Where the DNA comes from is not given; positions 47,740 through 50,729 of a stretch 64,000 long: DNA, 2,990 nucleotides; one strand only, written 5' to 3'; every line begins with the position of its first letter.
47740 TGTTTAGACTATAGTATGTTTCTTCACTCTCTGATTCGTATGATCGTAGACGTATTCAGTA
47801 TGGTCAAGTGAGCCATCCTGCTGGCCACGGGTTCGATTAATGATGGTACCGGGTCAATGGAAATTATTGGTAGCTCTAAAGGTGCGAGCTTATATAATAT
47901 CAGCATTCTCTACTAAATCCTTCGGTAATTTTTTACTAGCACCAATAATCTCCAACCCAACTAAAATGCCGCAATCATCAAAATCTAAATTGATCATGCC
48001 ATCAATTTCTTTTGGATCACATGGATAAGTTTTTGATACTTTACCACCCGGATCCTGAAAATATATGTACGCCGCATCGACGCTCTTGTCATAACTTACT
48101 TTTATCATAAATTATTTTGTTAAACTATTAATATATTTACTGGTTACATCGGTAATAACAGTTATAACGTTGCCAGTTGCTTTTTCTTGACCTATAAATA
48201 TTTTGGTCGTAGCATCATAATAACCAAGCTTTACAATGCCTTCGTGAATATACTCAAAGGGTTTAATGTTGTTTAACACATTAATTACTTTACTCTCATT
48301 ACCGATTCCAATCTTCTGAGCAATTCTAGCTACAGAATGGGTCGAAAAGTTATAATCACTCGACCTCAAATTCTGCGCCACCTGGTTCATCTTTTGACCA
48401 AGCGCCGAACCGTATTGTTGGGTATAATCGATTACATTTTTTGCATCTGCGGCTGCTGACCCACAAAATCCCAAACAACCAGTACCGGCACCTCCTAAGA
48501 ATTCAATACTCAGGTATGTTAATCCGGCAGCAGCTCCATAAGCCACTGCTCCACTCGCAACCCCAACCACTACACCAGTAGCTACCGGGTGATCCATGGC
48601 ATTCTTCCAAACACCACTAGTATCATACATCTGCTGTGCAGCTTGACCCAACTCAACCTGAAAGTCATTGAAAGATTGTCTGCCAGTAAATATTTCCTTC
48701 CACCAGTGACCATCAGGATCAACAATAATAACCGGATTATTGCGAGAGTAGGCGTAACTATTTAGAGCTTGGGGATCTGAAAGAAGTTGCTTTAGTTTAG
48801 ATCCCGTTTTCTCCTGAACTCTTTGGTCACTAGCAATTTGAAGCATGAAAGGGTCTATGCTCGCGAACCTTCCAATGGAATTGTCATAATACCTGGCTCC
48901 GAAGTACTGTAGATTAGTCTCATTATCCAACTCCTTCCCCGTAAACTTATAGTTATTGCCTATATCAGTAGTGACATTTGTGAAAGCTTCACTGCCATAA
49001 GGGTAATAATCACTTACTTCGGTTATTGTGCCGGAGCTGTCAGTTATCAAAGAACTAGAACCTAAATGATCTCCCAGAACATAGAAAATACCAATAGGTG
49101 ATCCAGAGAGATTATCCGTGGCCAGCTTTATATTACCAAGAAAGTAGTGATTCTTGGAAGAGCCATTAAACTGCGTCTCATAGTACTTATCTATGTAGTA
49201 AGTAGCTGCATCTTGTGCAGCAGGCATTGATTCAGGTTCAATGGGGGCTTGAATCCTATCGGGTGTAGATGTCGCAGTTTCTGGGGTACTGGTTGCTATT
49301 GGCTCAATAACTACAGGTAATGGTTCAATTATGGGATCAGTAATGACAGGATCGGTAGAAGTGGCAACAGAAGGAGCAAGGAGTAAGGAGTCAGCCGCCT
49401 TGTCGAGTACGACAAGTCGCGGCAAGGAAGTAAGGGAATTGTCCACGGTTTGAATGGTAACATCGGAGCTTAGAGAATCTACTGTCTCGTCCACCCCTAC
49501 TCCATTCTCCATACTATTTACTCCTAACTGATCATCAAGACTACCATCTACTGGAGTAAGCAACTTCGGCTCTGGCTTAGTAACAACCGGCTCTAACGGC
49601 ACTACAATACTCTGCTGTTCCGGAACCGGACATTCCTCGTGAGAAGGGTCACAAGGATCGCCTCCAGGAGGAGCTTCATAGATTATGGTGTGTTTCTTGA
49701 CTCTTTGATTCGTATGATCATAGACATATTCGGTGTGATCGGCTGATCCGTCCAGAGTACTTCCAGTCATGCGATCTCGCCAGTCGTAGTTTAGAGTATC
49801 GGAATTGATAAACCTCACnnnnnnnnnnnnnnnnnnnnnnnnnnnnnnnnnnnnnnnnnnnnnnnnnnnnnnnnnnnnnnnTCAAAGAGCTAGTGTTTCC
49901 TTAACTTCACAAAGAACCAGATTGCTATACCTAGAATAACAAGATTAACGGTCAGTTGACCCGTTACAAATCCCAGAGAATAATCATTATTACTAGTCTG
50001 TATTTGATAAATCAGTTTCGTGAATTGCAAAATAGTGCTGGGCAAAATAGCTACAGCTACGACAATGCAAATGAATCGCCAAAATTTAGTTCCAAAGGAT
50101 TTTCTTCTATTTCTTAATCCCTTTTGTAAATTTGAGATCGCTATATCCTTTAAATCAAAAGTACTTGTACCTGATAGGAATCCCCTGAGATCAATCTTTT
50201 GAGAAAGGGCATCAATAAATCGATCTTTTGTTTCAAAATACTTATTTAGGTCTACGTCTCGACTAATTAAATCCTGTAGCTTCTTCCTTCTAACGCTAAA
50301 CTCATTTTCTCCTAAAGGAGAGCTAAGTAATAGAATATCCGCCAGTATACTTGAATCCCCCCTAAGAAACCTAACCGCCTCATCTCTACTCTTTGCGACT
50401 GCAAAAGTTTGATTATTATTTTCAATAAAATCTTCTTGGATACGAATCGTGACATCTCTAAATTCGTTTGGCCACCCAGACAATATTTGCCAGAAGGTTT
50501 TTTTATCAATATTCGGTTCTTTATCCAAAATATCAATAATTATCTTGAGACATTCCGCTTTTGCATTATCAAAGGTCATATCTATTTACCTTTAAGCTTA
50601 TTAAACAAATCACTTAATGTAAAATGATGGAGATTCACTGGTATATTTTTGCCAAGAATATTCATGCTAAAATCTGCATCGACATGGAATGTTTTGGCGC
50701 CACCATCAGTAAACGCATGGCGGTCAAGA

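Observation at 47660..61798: Rhs/YD-repeat polymorphic toxin locus with three orphan C-terminal toxin cassettes, each followed by a small gene, in an otherwise streamlined genome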

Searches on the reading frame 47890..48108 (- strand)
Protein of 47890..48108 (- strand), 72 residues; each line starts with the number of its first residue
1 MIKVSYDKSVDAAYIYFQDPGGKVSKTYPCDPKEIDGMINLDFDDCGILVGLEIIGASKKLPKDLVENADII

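Call 4: search_protein_families(library=pfam, proteins=[window:47890-48108:-], max_evalue=0.01)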
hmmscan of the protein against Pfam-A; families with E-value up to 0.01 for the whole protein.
window:47890-48108:- (72 aa): 1 family
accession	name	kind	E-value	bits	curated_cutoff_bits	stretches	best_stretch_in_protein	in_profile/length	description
PF10049.14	DUF2283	-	1.2e-11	45.1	23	1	3-58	1-49/49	Protein of unknown function (DUF2283)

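Call 5: search_protein_families(library=ncbifam, proteins=[window:47890-48108:-], max_evalue=0.01)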
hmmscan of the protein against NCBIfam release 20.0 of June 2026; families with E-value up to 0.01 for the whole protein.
window:47890-48108:- (72 aa): 0 families

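Call 84: search_protein_families(library=padloc, proteins=[window:47890-48108:-], max_evalue=1)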
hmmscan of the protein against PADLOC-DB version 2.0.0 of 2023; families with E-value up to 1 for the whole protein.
window:47890-48108:- (72 aa): 0 families

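Call 87: search_solved_structures(query=window:47890-48108:-, max_evalue=1)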
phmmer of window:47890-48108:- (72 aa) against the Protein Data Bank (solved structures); distinct sequences matched with E-value up to 1: 1.
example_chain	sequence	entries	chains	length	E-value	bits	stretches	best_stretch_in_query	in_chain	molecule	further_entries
9zv1_H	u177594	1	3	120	0.96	13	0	2-50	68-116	H51 Fab Heavy Chain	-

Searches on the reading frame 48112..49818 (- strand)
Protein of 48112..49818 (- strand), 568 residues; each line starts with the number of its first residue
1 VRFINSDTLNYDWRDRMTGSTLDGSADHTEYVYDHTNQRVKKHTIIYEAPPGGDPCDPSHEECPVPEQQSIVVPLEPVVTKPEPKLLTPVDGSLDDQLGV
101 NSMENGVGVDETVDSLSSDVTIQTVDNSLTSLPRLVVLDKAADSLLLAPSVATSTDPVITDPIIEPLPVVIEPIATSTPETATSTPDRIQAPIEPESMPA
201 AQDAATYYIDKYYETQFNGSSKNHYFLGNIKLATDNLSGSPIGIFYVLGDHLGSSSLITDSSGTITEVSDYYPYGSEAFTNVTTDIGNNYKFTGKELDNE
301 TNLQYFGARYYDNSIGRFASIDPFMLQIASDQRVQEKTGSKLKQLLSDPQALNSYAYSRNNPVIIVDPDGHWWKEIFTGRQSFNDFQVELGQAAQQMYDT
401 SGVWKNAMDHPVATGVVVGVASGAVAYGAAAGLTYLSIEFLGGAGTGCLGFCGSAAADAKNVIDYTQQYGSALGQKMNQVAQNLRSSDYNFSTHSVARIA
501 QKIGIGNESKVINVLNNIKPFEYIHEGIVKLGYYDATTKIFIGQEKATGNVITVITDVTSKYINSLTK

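Call 4: search_protein_families(library=pfam, proteins=[window:48112-49818:-], max_evalue=0.01)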
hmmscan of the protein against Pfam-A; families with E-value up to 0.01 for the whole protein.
window:48112-49818:- (568 aa): 0 families

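Call 5: search_protein_families(library=ncbifam, proteins=[window:48112-49818:-], max_evalue=0.01)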
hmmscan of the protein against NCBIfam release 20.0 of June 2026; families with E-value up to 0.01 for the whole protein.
window:48112-49818:- (568 aa): 2 families
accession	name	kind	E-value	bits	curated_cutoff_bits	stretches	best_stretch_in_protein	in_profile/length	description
TIGR03696.1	Rhs_assc_core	domain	1.2e-19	70.6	32.5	1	271-371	1-76/76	RHS repeat-associated core domain-containing protein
NF041261.1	RHS_core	equivalog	0.00093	17.1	2000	1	249-327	1162-1240/1261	RHS element core protein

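Call 13: find_encoding_contigs(protein=window:48112-49818:-, flank=10000, max_places=6)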
Protein window:48112-49818:- (568 aa): no gene with exactly this product is on record in the collection.

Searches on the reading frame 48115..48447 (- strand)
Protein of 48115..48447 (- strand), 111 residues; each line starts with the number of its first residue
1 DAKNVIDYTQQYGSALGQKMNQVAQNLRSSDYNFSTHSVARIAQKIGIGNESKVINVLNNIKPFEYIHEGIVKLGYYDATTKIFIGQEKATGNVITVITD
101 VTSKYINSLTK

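Call 49: find_homologous_proteins(query=A6, max_evalue=0.01)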
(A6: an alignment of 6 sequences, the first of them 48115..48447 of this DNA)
Query A6 (6 sequences) (111 aa, profile of the alignment): 9 proteins with E <= 0.01 among 1455 candidates.
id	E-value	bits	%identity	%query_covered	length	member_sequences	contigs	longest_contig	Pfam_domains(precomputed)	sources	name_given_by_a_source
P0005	2.8e-53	197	56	99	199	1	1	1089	-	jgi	jgi:hypothetical protein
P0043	2.3e-50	187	56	99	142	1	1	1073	-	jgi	jgi:hypothetical protein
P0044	3.1e-47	177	61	98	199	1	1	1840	-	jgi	jgi:histidinol phosphatase-like PHP family hydrolase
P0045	2.3e-37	146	50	95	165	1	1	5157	-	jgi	jgi:hypothetical protein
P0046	2.3e-17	81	41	70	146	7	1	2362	-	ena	-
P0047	1.8e-16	78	46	71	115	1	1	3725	-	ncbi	-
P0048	1.6e-13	69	44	53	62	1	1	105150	-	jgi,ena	-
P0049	1.8e-11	62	64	23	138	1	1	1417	-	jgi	jgi:hypothetical protein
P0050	9.3e-5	40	34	59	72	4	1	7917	-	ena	-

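Call 51: search_protein_families(library=pfam, proteins=[P0046, P0047, P0049, P0050, P0045, P0044], max_evalue=10)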
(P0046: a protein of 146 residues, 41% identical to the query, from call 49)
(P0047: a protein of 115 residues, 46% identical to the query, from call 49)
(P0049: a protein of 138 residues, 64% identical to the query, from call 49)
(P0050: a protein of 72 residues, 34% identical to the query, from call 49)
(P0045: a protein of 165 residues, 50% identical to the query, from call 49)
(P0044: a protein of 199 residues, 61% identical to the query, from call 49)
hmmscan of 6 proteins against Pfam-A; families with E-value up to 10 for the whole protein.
P0046 (146 aa): 2 families
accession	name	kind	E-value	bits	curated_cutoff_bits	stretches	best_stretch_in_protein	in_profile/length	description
PF14076.12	DUF4258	-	0.00022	21.9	25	1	70-95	1-26/71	Domain of unknown function (DUF4258)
PF15863.10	EELM2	-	0.053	14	27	1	64-101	46-83/170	Extended EGL-27 and MTA1 homology domain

P0047 (115 aa): 1 family
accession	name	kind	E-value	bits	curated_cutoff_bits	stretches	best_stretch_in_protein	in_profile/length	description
PF14076.12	DUF4258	-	3.6e-05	24.4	25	1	38-99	1-57/71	Domain of unknown function (DUF4258)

P0049 (138 aa): 1 family
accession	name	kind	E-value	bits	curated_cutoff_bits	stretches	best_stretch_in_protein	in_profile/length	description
PF14076.12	DUF4258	-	0.026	15.2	25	1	78-98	5-25/71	Domain of unknown function (DUF4258)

P0050 (72 aa): 0 families

P0045 (165 aa): 0 families

P0044 (199 aa): 2 families
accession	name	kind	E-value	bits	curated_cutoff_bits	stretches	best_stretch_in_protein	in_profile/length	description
PF01418.23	HTH_6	-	0.12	12.8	28.3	1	98-138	8-48/77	Helix-turn-helix domain, rpiR family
PF23735.1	KIF9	-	0.13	12.8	31.9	1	85-142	18-75/140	Kinesin-like protein KIF9 domain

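Call 65: predict_structure(alignment_id=A7)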
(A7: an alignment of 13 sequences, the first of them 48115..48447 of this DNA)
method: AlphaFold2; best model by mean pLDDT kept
length: 111 residues; sequences in the alignment: 13
mean_pLDDT: 92.8   pTM: 0.83
mean pLDDT of the five models: 92.8, 92.8, 92.5, 92.3, 92.3
residues with pLDDT >= 90: 100; 70-90: 6; 50-70: 3; < 50: 2
segments of 3 or more residues with pLDDT < 50: none
pLDDT, mean of each block of 10 residues (from residue 1): 71 95 93 95 95 96 95 96 97 96 93 81
secondary structure, 60 per line:
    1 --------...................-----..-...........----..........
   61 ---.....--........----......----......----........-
elements in order: H9-27 H36-46 H51-60 E64-68 E71-78 E83-88 E93-98 H103-110

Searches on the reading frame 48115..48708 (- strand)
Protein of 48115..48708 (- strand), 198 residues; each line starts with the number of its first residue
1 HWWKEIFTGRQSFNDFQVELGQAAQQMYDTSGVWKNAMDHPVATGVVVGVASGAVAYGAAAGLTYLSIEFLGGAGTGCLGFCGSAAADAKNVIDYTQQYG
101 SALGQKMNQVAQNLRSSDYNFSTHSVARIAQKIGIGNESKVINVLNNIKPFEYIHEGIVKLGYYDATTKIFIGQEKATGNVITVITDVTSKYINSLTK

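Call 15: search_protein_families(library=pfam, proteins=[window:48115-48708:-], max_evalue=10)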
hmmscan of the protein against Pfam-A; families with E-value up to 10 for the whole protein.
window:48115-48708:- (198 aa): 2 families
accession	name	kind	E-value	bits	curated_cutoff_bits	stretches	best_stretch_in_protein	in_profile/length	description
PF16940.10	Tic110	-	0.049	12.6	27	1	36-143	9-110/574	Chloroplast envelope transporter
PF22353.1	PF1197-like_C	-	0.14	12.4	27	1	164-188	25-47/50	NAD(P)H:rubredoxin oxidoreductase, C-terminal domain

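Call 18: find_homologous_proteins(query=window:48115-48708:-, max_evalue=0.001)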
Query window:48115-48708:- (198 aa): 8 proteins with E <= 0.001 among 314 candidates.
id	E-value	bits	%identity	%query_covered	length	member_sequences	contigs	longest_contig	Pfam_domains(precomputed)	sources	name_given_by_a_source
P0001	1.3e-59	219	54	99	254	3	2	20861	-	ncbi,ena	-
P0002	5.1e-57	211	53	92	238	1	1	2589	-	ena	-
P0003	1.0e-47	180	43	100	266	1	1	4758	-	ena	-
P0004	1.5e-47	180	49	91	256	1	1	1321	-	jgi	jgi:RHS repeat-associated protein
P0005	7.2e-41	158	52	62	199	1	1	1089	-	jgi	jgi:hypothetical protein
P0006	3.8e-24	104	45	57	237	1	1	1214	-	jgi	jgi:cytochrome oxidase Cu insertion factor (SCO1/SenC/PrrC family)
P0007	1.2e-23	102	42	83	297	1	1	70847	-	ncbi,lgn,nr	ncbi:MAG: hypothetical protein C3F02_02545 [Parcubacteria group bacterium]|nr:MAG: hypothetical prot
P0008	2.0e-20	91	60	41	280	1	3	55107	-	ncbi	-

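Call 24: search_solved_structures(query=A2, max_evalue=10)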
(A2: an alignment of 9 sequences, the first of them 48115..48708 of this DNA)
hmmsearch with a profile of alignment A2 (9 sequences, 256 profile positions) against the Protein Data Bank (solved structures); distinct sequences matched with E-value up to 10: 17.
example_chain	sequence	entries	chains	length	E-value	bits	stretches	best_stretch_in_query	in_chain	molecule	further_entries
8grq_D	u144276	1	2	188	0.0076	19.2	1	155-234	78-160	H2B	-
9pt5_A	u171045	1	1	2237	0.053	16.4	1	5-112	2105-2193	Teneurin-like protein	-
3wg2_A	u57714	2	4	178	0.073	15.9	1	78-221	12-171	Galactoside-binding lectin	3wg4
3wg1_A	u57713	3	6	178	0.12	15.3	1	78-221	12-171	Galactoside-binding lectin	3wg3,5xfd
2zgq_A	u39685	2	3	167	0.18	14.7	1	83-220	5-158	Anti-tumor lectin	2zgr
9c4k_Q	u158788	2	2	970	0.22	14.4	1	38-80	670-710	Toxin subunit YenC2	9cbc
2zgp_A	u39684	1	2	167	0.36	13.7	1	83-220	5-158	Anti-tumor lectin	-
1ww4_A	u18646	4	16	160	0.39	13.6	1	81-219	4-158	galectin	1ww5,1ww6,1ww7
2zgo_A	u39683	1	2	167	0.39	13.6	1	83-220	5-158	Anti-tumor lectin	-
2zgs_A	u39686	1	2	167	0.43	13.4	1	83-220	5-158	Anti-tumor lectin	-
2zgl_A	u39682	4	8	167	0.43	13.4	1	83-220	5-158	Anti-tumor lectin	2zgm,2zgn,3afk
3m3e_A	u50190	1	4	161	0.51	13.2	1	83-219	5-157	Anti-tumor lectin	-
8fjp_A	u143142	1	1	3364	1.3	11.8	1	37-132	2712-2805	salivary gland surface protein 1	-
9ifo_A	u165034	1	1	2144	1.4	11.8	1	5-57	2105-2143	Teneurin-Like Protein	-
6k0c_D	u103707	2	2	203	1.8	11.4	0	176-234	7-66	Histone H2B 2,Histone H2A.V | H2A.Z-H2B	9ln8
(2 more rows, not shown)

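Call 34: find_encoding_contigs(protein=P0001, flank=6000, max_places=3)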
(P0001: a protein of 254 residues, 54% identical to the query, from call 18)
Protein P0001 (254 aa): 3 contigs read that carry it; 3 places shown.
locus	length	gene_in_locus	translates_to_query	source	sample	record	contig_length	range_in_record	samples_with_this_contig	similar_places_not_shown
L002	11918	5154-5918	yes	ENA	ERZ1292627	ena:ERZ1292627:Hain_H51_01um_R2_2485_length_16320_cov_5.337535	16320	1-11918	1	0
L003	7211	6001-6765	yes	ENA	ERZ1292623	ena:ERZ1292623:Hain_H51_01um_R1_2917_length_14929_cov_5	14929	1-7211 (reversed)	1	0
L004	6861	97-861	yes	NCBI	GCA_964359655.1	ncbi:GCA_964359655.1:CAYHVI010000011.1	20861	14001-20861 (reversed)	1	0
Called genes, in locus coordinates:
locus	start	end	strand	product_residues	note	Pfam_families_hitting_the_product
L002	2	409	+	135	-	?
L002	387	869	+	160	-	-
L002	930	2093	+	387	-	-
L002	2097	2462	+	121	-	-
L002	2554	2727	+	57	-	-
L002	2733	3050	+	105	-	-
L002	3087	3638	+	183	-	-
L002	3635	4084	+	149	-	-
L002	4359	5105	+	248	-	PF01145:Band_7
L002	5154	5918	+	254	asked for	-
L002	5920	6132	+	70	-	PF10049:DUF2283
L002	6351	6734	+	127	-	PF00072:Response_reg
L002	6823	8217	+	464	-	PF01336:tRNA_anti-codon, PF00152:tRNA-synt_2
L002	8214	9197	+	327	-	PF00768:Peptidase_S11, PF13354:Beta-lactamase2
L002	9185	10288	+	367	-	PF00953:Glycos_transf_4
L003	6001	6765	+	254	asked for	-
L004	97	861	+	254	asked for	-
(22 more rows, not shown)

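Call 35: find_encoding_contigs(protein=P0003, flank=5000, max_places=3)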
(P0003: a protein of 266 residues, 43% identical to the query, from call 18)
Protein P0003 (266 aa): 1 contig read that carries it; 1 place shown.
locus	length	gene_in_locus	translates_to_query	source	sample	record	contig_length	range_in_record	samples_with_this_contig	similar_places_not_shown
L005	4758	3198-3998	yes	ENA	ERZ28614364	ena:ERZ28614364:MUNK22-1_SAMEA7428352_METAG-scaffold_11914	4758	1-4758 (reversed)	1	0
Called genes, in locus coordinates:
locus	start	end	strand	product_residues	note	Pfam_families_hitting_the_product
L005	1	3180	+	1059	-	?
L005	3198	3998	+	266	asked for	-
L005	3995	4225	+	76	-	PF10049:DUF2283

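Call 36: find_encoding_contigs(protein=P0002, flank=5000, max_places=3)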
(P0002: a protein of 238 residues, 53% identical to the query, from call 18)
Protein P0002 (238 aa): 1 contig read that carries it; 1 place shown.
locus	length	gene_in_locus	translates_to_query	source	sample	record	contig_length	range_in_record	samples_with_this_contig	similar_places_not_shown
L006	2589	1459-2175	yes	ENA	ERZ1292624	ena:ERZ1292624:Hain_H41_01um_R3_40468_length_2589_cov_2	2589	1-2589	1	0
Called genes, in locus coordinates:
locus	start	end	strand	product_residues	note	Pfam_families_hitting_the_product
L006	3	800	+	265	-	?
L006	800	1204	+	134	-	PF14206:Cys_rich_CPCC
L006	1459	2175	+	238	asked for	-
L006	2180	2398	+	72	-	PF10049:DUF2283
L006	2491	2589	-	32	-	?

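Call 51: search_protein_families(library=pfam, proteins=[P0007, P0008], max_evalue=10)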
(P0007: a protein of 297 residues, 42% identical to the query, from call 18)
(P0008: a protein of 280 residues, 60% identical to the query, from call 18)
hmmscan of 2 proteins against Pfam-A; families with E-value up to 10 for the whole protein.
P0007 (297 aa): 1 family
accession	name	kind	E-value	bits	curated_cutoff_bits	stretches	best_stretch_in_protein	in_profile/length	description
PF24989.1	DUF7776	-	0.22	12.4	27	1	208-233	34-59/70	Domain of unknown function (DUF7776)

P0008 (280 aa): 2 families
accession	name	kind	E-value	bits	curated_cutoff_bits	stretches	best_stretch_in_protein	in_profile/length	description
PF05277.18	DUF726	-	0.72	9.2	22.6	1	130-178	14-60/343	Protein of unknown function (DUF726)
PF11981.13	DUF3482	-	7.9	6.2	29.2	0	129-177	154-202/293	Domain of unknown function (DUF3482)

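Call 84: search_protein_families(library=padloc, proteins=[window:48115-48708:-], max_evalue=1)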
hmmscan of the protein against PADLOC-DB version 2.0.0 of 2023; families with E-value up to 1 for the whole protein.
window:48115-48708:- (198 aa): 0 families

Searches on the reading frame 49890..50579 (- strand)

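Call 4: search_protein_families(library=pfam, proteins=[window:49890-50579:-], max_evalue=0.01)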
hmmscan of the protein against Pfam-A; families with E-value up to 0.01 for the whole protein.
window:49890-50579:- (229 aa): 0 families

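Call 5: search_protein_families(library=ncbifam, proteins=[window:49890-50579:-], max_evalue=0.01)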
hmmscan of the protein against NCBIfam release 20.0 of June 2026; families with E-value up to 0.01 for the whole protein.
window:49890-50579:- (229 aa): 0 families

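Call 15: search_protein_families(library=pfam, proteins=[window:49890-50579:-], max_evalue=10)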
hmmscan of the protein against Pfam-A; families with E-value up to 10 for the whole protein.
window:49890-50579:- (229 aa): 1 family
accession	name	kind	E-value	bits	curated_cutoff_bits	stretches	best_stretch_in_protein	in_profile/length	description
PF00509.23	Hemagglutinin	-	0.11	11.4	31.8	1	94-158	391-453/550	Haemagglutinin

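Call 84: search_protein_families(library=padloc, proteins=[window:49890-50579:-], max_evalue=1)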
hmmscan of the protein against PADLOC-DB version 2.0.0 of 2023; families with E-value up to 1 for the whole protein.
window:49890-50579:- (229 aa): 0 families
